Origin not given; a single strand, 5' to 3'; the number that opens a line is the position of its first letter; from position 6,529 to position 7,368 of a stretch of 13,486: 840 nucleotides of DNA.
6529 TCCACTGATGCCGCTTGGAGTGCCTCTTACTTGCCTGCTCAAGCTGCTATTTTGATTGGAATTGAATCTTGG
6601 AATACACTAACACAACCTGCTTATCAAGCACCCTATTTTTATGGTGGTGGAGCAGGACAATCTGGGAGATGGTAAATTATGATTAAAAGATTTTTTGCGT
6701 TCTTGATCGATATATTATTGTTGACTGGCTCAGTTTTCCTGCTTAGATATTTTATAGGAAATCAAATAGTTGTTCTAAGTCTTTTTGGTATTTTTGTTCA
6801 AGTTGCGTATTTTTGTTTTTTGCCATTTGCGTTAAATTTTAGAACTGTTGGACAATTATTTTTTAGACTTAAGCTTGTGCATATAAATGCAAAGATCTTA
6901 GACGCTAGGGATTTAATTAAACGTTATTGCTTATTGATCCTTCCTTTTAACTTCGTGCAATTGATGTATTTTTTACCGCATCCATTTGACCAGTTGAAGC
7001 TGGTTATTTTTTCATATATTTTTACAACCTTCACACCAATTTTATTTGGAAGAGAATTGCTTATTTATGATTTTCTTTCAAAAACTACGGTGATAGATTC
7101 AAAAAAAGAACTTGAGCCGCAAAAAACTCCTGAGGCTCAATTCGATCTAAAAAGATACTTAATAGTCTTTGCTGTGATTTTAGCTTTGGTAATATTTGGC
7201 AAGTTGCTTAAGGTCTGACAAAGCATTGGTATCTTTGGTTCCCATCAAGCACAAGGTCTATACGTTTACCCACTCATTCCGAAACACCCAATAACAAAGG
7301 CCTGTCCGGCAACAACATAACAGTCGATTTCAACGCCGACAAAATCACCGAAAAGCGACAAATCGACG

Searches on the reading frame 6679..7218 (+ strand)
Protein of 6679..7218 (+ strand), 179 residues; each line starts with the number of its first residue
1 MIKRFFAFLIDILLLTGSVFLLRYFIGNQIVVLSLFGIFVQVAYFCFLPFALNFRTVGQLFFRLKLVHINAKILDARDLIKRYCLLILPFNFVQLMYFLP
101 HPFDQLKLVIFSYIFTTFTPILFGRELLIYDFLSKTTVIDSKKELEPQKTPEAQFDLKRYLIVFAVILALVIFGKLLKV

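Call 4: search_protein_families(library=pfam, proteins=[window:6679-7218:+], max_evalue=1)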
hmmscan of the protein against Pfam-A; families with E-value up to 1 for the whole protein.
window:6679-7218:+ (179 aa): 1 family
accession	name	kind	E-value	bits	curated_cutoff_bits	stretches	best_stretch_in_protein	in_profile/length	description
PF06271.18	RDD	-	9.3e-06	26.4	24.1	1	2-123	5-124/137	RDD family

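Call 5: search_protein_families(library=ncbifam, proteins=[window:6679-7218:+], max_evalue=1)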
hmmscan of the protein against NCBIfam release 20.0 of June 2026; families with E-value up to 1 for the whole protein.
window:6679-7218:+ (179 aa): 0 families

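Call 8: search_protein_families(library=padloc, proteins=[window:6679-7215:+], max_evalue=1)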
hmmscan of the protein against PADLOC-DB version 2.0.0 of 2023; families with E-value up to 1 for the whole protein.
window:6679-7215:+ (179 aa): 0 families

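Call 23: find_encoding_contigs(protein=window:6679-7215:+, flank=10000, max_places=6)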
Protein window:6679-7215:+ (179 aa): 2 contigs read that carry it; 2 places shown.
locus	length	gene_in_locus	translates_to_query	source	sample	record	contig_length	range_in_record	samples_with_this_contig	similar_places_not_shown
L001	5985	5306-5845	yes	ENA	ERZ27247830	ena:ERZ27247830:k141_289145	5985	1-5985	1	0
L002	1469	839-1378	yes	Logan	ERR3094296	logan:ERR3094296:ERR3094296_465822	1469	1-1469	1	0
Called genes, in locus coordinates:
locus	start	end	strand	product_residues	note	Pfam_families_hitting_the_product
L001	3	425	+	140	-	?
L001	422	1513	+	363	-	PF20148:DUF6531 (weak)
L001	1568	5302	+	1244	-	PF05593:RHS_repeat (faint), PF25023:TEN_YD-shell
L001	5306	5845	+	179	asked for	PF06271:RDD (weak)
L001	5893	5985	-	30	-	?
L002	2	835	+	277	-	?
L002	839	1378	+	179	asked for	PF06271:RDD (weak)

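Call 45: find_homologous_proteins(query=window:6679-7215:+, max_evalue=0.001)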
Query window:6679-7215:+ (179 aa): 1 proteins with E <= 0.001 among 272 candidates.
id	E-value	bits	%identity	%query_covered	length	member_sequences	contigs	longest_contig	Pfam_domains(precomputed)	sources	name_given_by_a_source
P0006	3.3e-105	367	100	100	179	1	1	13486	PF06271.19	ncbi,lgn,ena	-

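Call 84: search_protein_families(library=phrogs, proteins=[window:6679-7215:+], max_evalue=0.01)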
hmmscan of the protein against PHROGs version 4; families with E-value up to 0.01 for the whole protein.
window:6679-7215:+ (179 aa): 0 families
